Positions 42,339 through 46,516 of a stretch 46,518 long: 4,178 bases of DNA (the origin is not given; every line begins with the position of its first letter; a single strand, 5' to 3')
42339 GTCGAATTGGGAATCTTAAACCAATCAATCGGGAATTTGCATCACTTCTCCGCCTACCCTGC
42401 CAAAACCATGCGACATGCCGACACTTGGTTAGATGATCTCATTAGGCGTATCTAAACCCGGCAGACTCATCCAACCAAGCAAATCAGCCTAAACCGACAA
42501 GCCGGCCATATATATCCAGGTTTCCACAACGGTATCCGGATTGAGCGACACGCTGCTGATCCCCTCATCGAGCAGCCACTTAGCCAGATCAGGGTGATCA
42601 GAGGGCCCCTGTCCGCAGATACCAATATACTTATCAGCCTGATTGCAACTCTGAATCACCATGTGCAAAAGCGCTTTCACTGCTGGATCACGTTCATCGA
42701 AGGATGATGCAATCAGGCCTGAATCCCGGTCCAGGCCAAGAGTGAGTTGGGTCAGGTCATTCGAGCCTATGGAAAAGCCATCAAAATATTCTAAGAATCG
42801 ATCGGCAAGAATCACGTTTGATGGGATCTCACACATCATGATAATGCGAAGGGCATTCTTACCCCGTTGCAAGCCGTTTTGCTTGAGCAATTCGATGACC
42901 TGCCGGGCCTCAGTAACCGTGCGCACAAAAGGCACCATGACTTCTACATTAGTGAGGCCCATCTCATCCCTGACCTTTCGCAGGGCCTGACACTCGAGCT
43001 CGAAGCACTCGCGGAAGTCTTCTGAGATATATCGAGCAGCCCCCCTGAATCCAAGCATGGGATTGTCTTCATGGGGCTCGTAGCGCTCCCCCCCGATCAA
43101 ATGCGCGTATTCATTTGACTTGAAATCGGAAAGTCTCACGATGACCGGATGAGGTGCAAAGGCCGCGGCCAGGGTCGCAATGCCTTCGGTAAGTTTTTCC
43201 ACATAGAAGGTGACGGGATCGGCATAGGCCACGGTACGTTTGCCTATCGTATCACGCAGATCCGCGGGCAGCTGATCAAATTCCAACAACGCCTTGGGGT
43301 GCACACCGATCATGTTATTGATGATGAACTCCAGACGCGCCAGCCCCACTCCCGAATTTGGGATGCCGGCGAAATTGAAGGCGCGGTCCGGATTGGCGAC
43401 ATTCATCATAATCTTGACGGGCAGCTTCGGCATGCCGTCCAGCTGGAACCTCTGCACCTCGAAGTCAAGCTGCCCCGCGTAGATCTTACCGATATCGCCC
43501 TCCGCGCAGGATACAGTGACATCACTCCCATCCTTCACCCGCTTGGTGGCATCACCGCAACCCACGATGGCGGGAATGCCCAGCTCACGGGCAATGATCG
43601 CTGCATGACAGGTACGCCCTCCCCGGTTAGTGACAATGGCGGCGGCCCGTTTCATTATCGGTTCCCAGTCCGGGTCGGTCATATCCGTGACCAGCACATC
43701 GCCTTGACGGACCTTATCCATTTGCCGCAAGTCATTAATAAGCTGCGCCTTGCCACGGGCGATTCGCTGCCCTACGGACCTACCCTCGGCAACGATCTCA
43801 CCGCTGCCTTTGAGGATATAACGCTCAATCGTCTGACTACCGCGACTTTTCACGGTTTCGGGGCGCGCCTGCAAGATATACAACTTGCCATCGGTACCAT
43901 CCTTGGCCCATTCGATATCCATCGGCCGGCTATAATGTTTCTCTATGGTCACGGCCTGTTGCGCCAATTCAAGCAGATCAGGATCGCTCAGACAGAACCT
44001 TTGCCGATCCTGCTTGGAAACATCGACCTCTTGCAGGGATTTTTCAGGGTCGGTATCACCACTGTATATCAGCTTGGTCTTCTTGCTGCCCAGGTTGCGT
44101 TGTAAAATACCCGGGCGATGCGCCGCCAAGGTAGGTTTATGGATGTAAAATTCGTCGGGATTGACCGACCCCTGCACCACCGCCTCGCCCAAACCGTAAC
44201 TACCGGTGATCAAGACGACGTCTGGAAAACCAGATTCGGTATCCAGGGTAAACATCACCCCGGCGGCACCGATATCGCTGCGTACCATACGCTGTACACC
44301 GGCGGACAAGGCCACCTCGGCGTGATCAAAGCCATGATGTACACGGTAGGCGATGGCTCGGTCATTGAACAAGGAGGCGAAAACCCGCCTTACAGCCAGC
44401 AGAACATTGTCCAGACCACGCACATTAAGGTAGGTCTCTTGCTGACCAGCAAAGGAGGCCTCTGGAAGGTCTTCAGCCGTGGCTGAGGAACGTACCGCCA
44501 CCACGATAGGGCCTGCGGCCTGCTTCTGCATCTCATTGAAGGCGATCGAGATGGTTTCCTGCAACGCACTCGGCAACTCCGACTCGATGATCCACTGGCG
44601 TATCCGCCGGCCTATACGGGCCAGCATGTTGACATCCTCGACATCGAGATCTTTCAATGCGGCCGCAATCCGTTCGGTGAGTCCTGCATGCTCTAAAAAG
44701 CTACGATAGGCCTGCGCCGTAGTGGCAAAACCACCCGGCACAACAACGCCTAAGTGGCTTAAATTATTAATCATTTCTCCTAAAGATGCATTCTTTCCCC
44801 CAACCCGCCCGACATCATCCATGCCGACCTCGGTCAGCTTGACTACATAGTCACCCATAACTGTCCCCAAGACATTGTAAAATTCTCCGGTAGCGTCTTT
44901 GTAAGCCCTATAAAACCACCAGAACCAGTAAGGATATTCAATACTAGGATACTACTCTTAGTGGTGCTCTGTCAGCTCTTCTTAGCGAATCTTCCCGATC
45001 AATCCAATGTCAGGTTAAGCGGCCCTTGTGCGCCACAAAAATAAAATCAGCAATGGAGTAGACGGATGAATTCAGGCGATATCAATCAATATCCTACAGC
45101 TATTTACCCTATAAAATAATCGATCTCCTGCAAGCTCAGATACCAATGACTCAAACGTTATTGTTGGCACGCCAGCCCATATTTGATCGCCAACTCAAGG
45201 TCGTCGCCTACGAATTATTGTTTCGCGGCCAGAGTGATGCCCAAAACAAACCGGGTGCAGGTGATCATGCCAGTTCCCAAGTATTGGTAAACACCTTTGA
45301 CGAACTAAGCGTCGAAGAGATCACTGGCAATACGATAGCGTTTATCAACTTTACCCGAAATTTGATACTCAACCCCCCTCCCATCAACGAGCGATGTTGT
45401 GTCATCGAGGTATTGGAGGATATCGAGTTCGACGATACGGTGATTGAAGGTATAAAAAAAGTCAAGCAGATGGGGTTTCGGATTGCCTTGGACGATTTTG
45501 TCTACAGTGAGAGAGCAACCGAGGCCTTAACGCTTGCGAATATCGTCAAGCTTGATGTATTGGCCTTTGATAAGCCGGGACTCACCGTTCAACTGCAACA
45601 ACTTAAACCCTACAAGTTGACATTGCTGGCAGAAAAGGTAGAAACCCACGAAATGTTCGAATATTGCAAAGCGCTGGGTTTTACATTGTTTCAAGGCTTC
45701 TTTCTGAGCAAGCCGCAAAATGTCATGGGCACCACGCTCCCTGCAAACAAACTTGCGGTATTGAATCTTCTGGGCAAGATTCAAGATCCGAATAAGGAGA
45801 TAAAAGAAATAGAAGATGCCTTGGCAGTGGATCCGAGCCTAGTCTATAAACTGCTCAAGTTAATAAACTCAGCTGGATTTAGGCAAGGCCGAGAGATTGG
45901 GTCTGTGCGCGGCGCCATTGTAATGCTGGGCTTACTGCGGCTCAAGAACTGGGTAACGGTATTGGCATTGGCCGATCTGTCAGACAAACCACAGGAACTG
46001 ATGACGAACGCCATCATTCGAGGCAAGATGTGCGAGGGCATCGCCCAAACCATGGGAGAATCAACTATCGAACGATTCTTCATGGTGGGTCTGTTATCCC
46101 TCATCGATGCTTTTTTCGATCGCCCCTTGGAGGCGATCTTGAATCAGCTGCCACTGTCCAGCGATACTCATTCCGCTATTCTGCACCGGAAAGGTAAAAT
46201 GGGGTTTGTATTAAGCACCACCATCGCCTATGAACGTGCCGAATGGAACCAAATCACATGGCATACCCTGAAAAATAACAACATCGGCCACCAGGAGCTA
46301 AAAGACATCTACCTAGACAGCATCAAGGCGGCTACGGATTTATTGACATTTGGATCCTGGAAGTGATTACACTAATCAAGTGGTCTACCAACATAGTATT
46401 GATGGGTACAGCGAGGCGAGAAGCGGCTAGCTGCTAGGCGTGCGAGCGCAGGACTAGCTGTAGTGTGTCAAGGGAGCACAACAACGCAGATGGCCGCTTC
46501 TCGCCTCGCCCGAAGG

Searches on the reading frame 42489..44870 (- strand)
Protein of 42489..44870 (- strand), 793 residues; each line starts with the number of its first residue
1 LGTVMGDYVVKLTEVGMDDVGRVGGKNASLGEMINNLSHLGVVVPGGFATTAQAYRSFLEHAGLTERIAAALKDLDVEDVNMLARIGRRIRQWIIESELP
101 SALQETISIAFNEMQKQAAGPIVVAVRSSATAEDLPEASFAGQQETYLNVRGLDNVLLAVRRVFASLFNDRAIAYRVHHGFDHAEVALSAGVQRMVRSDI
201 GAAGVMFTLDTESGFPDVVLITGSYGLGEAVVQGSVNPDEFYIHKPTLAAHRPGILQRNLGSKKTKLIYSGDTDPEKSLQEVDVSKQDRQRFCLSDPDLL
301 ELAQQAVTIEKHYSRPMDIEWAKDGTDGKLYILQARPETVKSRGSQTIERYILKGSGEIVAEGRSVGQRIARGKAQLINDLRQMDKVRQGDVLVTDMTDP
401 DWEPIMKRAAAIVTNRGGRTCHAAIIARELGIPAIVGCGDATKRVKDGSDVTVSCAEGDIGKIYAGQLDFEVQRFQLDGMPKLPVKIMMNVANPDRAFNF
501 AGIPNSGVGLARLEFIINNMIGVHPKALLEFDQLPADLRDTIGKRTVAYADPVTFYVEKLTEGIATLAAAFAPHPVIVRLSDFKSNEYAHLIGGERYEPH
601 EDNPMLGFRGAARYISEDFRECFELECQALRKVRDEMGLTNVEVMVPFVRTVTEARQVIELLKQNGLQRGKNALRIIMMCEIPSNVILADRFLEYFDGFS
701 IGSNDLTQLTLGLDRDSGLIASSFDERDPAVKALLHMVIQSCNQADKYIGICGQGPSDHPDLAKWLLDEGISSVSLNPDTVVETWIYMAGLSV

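Call 57: search_protein_families(library=pfam, proteins=[window:42489-44870:-], max_evalue=0.00001)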
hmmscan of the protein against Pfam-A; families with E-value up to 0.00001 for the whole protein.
window:42489-44870:- (793 aa): 3 families
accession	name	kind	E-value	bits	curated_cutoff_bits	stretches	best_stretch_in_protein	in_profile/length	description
PF01326.24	PPDK_N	-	1.6e-124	415.9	27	1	22-348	3-319/328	Pyruvate phosphate dikinase, AMP/ATP-binding domain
PF02896.24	PEP-utilizers_C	-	8.7e-61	206.1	22.8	1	484-789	19-289/293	PEP-utilising enzyme, PEP-binding domain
PF00391.29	PEP-utilizers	-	1.4e-28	98.7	23.1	1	388-458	2-72/72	PEP-utilising enzyme, mobile domain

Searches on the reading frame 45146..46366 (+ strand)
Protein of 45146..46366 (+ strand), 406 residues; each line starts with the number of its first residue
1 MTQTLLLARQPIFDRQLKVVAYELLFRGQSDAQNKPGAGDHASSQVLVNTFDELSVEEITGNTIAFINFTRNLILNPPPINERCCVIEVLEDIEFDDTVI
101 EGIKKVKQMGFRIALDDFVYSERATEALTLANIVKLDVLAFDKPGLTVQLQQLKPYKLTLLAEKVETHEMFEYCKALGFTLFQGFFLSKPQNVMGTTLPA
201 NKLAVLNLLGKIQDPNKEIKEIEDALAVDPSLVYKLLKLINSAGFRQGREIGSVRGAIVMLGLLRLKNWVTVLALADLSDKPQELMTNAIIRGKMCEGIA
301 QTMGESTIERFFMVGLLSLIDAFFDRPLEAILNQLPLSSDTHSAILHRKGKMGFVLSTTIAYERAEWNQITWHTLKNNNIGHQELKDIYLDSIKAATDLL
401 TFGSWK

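Call 57: search_protein_families(library=pfam, proteins=[window:45146-46366:+], max_evalue=0.00001)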
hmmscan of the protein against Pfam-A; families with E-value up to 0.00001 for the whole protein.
window:45146-46366:+ (406 aa): 2 families
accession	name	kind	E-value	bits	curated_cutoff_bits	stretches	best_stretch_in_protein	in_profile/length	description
PF08668.18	HDOD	-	1.3e-17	64.4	22.9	1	204-320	7-130/196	HDOD domain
PF00563.25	EAL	-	1.6e-13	51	31.3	1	57-190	94-236/236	EAL domain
